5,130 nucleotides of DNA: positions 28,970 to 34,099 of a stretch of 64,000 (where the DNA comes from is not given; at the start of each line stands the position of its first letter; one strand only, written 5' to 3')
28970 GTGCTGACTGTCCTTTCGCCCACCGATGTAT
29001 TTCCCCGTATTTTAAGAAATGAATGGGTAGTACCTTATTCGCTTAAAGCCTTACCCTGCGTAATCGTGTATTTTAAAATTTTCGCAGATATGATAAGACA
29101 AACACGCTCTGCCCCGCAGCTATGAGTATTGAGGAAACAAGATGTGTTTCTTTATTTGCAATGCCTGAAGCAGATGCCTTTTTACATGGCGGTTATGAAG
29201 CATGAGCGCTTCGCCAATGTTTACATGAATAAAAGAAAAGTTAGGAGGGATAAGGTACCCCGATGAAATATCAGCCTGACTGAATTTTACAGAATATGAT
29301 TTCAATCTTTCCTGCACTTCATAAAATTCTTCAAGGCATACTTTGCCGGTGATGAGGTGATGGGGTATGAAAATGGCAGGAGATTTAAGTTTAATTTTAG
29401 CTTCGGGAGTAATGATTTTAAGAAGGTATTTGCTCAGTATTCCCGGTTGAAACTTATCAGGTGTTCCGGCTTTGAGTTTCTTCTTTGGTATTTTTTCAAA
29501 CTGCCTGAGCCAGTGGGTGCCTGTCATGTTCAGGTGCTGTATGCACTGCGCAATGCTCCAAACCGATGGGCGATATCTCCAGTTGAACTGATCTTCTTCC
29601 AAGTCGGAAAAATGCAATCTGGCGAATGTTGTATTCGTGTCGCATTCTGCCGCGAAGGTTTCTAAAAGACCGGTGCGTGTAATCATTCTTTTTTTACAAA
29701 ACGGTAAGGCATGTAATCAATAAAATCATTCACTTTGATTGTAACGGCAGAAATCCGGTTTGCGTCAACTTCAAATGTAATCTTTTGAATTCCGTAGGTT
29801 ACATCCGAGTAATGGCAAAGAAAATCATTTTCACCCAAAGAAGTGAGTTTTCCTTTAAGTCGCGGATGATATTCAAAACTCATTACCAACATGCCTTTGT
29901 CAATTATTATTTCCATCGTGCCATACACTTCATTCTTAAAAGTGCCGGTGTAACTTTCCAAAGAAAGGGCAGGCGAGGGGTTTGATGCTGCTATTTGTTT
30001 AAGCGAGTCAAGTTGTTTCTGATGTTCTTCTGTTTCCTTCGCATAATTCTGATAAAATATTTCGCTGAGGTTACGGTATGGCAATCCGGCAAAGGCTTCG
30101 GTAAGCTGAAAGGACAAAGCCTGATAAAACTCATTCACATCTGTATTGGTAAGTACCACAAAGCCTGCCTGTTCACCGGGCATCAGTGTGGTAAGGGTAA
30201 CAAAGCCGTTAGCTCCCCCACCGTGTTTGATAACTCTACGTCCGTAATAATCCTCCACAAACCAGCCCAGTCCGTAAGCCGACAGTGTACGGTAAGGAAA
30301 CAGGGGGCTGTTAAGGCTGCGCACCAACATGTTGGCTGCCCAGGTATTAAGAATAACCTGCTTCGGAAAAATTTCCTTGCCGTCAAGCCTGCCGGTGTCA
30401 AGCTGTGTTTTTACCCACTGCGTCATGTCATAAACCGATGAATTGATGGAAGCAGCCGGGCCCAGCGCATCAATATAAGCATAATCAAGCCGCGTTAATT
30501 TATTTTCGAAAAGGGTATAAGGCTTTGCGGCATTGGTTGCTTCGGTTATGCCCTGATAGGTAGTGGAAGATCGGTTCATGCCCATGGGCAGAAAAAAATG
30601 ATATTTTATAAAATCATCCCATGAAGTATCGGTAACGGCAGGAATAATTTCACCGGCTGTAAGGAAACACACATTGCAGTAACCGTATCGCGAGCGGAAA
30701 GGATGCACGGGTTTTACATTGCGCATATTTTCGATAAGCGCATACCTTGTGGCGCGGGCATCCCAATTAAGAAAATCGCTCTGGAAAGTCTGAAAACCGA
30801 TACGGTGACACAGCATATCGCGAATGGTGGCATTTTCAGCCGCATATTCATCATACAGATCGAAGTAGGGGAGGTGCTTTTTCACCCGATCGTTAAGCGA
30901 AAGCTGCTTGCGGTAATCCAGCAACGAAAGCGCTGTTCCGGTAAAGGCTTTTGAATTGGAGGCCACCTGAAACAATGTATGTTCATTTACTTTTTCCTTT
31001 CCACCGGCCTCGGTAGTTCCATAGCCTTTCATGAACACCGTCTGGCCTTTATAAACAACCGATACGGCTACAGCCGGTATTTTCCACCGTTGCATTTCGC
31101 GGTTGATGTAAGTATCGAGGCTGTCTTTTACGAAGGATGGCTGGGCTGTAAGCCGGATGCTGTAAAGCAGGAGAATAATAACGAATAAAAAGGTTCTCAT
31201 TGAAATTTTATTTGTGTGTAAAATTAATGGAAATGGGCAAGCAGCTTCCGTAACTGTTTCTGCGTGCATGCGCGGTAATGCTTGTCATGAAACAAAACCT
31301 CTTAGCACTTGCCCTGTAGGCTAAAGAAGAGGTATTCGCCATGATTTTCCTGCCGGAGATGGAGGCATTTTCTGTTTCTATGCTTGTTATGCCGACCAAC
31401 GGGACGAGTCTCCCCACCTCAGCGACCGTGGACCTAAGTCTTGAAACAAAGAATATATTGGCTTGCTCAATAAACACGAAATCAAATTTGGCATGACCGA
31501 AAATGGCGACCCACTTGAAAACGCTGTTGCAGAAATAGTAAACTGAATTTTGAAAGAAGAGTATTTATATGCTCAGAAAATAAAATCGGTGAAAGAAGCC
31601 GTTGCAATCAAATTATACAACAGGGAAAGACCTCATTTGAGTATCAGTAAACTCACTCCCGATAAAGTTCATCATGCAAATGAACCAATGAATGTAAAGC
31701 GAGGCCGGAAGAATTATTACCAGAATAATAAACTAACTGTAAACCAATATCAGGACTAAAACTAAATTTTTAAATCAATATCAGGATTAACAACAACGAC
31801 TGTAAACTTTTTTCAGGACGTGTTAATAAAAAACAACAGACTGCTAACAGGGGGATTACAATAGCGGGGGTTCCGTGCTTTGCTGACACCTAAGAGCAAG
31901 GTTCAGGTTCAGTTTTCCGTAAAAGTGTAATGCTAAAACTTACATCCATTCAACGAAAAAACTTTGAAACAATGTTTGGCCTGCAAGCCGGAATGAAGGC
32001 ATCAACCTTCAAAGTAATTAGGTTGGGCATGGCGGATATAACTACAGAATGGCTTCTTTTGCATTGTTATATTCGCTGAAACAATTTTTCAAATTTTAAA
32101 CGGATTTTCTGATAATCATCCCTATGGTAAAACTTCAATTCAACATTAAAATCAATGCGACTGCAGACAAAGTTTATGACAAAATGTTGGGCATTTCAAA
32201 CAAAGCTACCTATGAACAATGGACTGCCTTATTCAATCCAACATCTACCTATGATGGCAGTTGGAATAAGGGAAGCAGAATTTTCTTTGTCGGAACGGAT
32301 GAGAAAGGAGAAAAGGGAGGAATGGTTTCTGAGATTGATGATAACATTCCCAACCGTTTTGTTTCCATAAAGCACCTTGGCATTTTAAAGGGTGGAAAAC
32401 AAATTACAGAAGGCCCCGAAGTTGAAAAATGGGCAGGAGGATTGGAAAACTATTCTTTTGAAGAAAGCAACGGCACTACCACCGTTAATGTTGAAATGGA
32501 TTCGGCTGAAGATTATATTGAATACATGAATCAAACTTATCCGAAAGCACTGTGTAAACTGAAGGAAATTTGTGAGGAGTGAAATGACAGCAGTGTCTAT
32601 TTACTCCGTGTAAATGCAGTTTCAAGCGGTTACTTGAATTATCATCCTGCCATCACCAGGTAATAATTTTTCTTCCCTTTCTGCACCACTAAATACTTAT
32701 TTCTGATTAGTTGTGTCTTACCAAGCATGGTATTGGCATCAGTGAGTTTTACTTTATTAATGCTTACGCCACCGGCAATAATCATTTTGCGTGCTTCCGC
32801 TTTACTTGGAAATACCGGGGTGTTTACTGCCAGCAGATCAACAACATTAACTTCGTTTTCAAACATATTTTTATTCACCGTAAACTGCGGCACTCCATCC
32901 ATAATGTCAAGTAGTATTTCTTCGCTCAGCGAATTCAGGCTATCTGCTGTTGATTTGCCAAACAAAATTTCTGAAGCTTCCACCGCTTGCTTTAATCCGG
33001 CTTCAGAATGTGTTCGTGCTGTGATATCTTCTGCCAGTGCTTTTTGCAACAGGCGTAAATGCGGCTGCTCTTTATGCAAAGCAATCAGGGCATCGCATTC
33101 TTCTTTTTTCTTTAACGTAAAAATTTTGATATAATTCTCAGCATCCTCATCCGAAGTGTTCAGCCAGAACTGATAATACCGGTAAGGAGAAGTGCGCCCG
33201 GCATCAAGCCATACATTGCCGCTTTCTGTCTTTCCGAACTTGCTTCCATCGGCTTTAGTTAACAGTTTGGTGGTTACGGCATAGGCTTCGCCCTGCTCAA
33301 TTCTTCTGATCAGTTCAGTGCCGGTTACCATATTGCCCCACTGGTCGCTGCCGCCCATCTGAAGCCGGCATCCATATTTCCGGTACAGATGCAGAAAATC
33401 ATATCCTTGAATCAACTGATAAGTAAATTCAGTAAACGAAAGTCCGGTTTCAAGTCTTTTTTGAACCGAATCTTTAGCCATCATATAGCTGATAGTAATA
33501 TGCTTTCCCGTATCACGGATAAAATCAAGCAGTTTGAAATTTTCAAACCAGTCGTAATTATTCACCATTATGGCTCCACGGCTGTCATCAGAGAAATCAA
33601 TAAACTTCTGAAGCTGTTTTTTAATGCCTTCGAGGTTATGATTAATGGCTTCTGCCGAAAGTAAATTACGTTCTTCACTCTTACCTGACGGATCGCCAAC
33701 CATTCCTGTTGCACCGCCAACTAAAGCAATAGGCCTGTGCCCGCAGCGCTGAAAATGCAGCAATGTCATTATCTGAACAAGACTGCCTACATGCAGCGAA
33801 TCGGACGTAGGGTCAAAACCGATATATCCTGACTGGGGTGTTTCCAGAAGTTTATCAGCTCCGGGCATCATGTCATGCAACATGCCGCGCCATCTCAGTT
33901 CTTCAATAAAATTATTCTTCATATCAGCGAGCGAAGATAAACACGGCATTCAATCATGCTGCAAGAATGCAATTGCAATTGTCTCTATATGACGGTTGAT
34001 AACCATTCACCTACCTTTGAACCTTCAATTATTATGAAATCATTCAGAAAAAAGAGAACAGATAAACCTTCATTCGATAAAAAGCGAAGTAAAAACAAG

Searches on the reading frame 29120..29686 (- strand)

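Call 62: search_protein_families(library=pfam, proteins=[window:29120-29686:-], max_evalue=0.00001)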
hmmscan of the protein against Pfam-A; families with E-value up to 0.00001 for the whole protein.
window:29120-29686:- (188 aa): 1 family
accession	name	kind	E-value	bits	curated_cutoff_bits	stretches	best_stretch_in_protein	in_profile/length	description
PF12867.12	DinB_2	-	3.4e-12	47.4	24.8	1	25-175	12-128/128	DinB superfamily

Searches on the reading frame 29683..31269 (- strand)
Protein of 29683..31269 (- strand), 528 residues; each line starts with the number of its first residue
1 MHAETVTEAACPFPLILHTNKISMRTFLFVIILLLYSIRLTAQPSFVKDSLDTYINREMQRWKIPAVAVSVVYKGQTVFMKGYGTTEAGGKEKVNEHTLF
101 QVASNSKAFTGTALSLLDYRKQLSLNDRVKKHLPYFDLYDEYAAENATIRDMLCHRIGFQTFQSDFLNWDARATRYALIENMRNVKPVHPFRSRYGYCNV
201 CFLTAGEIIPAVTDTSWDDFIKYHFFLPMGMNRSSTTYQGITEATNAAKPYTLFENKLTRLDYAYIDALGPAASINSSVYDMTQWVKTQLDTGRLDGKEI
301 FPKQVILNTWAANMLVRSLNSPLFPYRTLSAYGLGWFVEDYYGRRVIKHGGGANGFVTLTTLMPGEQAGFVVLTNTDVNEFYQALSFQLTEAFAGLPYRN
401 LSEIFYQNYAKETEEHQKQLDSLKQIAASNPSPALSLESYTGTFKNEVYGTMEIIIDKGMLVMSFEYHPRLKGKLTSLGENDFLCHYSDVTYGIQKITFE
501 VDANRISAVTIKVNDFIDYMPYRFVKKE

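Call 62: search_protein_families(library=pfam, proteins=[window:29683-31269:-], max_evalue=0.00001)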
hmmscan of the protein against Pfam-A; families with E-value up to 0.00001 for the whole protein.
window:29683-31269:- (528 aa): 2 families
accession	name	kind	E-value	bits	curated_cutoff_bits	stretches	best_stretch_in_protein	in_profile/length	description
PF00144.29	Beta-lactamase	-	6.5e-55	187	27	1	52-381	2-315/329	Beta-lactamase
PF11954.13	DUF3471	-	2.3e-11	44.5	29.3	1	430-523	5-100/103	Domain of unknown function (DUF3471)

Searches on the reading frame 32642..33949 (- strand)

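Call 62: search_protein_families(library=pfam, proteins=[window:32642-33949:-], max_evalue=0.00001)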
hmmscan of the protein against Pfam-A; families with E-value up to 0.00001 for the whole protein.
window:32642-33949:- (435 aa): 2 families
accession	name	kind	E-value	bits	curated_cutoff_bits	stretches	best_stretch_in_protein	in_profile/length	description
PF00579.31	tRNA-synt_1b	-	3.6e-77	260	21.1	1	40-330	7-291/292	tRNA synthetases class I (W and Y)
PF22421.1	SYY_C-terminal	-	2.1e-18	66.4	27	1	349-432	5-83/83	Tyrosine--tRNA ligase SYY-like C-terminal domain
